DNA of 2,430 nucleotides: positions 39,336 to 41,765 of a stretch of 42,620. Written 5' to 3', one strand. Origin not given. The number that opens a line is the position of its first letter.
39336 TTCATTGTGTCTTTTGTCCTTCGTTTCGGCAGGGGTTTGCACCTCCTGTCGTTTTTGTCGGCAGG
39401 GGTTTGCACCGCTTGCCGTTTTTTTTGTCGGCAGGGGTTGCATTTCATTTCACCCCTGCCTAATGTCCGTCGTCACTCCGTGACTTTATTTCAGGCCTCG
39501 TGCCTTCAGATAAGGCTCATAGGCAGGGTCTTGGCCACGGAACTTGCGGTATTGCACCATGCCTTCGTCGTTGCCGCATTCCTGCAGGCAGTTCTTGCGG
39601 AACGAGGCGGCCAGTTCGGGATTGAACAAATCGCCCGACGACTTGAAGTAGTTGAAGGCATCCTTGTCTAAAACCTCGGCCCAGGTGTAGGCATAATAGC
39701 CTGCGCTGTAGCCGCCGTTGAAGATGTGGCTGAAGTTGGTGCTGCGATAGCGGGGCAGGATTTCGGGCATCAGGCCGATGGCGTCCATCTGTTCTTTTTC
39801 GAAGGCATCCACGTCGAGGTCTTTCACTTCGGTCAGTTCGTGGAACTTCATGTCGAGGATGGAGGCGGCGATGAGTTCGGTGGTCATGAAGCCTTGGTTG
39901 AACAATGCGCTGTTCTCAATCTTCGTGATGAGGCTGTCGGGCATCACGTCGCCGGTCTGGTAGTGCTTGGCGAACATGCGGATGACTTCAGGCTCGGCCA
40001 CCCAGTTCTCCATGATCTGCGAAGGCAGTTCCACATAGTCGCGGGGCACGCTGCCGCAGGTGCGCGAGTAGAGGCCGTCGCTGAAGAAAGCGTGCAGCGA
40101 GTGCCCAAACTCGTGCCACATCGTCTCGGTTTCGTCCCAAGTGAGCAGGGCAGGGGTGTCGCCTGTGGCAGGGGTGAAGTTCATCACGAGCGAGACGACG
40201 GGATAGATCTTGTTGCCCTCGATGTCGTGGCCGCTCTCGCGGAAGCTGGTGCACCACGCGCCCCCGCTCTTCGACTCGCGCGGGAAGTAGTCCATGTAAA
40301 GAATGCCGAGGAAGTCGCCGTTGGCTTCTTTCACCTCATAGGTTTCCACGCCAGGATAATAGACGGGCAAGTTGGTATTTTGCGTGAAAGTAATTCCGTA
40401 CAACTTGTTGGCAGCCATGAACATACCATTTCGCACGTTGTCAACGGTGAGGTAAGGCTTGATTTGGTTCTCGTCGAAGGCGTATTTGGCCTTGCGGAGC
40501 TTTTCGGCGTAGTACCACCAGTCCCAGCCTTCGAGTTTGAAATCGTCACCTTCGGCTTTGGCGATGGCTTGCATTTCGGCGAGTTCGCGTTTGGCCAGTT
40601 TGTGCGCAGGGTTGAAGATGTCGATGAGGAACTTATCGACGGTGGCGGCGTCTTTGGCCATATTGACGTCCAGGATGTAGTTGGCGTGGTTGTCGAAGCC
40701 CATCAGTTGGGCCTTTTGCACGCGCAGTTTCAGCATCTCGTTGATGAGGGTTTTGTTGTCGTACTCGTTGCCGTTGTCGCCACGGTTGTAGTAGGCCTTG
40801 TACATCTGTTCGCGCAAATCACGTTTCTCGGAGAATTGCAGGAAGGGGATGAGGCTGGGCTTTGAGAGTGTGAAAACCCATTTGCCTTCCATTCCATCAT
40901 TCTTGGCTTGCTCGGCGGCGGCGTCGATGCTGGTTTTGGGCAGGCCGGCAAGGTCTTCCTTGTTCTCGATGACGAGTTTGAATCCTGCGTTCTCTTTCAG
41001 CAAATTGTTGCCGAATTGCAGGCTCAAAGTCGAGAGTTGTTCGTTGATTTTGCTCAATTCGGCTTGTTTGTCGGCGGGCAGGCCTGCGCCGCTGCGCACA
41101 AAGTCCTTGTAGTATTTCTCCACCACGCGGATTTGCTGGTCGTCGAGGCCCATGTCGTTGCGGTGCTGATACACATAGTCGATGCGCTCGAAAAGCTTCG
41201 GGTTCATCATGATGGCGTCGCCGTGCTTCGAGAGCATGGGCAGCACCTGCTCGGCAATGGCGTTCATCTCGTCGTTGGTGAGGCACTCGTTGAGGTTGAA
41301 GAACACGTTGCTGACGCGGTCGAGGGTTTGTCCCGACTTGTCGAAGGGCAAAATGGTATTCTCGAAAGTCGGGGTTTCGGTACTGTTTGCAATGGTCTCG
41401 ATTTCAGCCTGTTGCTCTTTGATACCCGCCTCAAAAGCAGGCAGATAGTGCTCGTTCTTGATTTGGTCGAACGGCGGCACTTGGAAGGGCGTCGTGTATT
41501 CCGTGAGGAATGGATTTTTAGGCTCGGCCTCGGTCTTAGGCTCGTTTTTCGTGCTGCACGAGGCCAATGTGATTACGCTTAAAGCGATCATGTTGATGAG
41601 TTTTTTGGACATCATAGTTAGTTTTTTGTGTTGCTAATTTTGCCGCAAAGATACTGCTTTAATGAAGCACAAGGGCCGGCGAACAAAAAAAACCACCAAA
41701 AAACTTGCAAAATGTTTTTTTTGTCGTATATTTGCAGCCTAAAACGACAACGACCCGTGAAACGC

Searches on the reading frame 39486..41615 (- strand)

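Call 8: search_protein_families(library=pfam, proteins=[window:39486-41615:-], max_evalue=0.001)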
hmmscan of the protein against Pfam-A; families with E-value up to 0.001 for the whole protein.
window:39486-41615:- (709 aa): 2 families
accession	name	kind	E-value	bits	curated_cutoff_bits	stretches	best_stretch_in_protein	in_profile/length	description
PF01432.26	Peptidase_M3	-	2e-118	397.1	27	1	259-707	2-456/457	Peptidase family M3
PF19310.4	TOP_N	-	0.00039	20.6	27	1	65-183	5-122/123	Neurolysin/Thimet oligopeptidase, N-terminal domain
